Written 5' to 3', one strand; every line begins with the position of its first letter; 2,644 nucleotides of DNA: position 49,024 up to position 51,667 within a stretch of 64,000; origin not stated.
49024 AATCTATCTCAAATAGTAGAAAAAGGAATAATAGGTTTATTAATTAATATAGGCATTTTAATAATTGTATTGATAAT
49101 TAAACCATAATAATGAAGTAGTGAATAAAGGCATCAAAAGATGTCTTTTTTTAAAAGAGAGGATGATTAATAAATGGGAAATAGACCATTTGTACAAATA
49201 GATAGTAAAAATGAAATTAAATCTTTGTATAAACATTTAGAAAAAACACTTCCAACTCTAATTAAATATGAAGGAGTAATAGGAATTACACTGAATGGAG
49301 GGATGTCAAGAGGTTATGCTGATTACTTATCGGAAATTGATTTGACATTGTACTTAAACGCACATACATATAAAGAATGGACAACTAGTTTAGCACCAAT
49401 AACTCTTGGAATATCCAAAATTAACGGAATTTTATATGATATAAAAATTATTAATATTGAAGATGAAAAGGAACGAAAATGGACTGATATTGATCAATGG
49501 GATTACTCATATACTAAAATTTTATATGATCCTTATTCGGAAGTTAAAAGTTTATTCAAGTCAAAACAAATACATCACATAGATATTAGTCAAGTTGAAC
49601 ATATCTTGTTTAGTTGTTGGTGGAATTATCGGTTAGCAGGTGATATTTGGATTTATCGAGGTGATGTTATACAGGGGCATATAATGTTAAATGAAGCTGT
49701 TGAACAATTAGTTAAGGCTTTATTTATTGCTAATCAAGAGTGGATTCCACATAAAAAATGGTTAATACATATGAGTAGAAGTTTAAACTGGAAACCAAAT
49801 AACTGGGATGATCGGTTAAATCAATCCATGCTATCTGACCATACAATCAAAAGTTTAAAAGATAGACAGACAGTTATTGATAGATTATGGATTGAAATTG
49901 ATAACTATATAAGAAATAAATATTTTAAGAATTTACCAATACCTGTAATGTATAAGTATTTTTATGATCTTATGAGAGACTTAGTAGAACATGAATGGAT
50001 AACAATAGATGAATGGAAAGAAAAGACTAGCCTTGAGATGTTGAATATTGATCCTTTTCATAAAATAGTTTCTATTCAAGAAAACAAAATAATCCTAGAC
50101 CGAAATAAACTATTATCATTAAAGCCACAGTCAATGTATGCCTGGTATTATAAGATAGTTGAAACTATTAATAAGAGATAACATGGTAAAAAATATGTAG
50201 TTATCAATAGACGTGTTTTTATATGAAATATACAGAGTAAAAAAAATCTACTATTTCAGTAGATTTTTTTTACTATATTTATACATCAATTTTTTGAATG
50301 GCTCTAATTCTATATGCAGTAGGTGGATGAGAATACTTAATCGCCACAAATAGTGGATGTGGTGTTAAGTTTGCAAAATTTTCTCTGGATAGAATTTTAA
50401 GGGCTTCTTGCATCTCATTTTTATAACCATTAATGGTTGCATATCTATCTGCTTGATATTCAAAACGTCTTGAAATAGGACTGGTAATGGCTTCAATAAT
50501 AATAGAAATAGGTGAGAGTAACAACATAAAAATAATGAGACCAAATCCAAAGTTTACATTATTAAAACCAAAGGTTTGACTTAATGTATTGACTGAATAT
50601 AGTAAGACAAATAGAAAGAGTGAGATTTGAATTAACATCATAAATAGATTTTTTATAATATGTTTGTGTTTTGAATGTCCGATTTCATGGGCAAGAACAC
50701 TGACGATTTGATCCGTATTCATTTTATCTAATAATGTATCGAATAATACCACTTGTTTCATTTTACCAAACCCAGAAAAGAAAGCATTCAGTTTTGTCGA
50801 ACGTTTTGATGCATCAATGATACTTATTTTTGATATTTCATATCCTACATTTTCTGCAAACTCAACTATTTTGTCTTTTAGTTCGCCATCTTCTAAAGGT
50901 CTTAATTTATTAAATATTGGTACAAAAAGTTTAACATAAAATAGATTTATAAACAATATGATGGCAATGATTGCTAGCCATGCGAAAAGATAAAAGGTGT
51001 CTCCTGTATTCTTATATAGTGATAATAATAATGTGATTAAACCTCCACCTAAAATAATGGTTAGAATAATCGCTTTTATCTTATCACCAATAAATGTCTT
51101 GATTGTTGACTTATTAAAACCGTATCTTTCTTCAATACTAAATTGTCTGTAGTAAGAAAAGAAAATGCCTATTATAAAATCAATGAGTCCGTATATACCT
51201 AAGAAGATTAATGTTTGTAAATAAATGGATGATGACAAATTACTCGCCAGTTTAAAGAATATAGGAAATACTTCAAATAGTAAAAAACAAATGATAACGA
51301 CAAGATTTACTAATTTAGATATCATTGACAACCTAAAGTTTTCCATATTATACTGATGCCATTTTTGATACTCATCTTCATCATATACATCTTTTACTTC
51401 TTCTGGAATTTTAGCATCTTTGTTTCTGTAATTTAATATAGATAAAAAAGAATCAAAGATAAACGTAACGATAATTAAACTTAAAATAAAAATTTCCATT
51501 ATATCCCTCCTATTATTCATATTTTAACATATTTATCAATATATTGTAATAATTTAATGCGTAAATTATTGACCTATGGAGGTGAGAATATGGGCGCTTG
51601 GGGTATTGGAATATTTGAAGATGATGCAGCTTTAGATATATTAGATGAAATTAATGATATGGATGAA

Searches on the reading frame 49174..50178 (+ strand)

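Call 37: search_protein_families(library=pfam, proteins=[window:49174-50178:+], max_evalue=0.001)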
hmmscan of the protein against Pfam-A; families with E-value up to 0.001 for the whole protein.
window:49174-50178:+ (335 aa): 1 family
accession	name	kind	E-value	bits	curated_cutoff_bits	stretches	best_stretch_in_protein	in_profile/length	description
PF13228.11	DUF4037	-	0.00015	22.9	22.1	1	161-197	65-101/101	Domain of unknown function (DUF4037)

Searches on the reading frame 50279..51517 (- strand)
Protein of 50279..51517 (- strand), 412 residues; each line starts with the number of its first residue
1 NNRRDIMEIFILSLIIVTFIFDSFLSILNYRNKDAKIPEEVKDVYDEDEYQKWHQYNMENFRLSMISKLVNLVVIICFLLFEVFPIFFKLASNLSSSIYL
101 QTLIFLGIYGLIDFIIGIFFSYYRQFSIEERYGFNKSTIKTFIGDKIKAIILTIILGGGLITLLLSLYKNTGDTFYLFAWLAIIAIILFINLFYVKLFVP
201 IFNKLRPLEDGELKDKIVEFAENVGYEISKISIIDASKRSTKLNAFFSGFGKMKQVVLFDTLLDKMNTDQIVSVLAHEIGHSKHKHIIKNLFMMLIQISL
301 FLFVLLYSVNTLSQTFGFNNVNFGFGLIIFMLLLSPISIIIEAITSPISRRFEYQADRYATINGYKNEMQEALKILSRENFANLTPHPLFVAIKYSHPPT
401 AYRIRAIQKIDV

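Call 37: search_protein_families(library=pfam, proteins=[window:50279-51517:-], max_evalue=0.001)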
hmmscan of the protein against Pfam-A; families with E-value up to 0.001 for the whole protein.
window:50279-51517:- (412 aa): 3 families
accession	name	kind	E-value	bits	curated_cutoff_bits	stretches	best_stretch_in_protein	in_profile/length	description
PF16491.10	Peptidase_M48_N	-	6.1e-49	166.7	27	1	28-204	3-179/179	CAAX prenyl protease N-terminal, five membrane helices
PF01435.24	Peptidase_M48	-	2.8e-37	128.8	20.3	1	207-410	1-185/186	Peptidase family M48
PF05569.17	Peptidase_M56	-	1.4e-05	24.9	31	1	177-305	103-227/296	BlaR1 peptidase M56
